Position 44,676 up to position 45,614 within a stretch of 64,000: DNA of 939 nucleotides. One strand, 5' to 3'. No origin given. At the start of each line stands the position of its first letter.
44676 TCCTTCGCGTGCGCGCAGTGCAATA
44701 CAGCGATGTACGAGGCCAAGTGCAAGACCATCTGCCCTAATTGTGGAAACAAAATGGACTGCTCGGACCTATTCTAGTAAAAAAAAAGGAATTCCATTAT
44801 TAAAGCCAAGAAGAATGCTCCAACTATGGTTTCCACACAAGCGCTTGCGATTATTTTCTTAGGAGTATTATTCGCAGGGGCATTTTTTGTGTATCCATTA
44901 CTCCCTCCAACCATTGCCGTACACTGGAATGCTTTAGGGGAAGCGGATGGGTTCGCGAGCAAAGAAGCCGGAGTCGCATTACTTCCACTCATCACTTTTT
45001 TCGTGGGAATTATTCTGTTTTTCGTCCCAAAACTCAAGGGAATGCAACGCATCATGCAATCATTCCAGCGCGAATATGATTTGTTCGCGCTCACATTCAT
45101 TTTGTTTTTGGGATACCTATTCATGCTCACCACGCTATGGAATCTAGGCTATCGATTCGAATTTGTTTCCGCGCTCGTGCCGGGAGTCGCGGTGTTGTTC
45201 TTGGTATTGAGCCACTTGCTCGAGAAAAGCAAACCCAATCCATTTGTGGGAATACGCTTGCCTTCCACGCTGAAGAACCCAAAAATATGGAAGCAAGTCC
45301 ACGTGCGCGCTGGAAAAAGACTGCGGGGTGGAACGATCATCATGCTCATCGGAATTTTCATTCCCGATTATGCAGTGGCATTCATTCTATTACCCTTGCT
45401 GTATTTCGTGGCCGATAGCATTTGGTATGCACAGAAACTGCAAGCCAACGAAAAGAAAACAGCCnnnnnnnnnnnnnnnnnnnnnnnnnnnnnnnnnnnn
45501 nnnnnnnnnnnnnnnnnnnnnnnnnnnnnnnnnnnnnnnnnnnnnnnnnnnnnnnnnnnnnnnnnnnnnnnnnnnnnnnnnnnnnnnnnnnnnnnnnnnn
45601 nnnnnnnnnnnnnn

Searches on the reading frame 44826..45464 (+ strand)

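Call 59: search_protein_families(library=pfam, proteins=[window:44826-45464:+], max_evalue=0.01)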
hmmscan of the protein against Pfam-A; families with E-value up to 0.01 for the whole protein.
window:44826-45464:+ (213 aa): 2 families
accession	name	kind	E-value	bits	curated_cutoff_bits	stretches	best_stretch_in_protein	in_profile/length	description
PF07853.16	DUF1648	-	6.3e-13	48.6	28.7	1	10-57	2-48/49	Domain of unknown function (DUF1648)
PF13630.11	SdpI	-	5.3e-11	42.9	28.2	1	134-191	1-59/71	SdpI/YfhL protein family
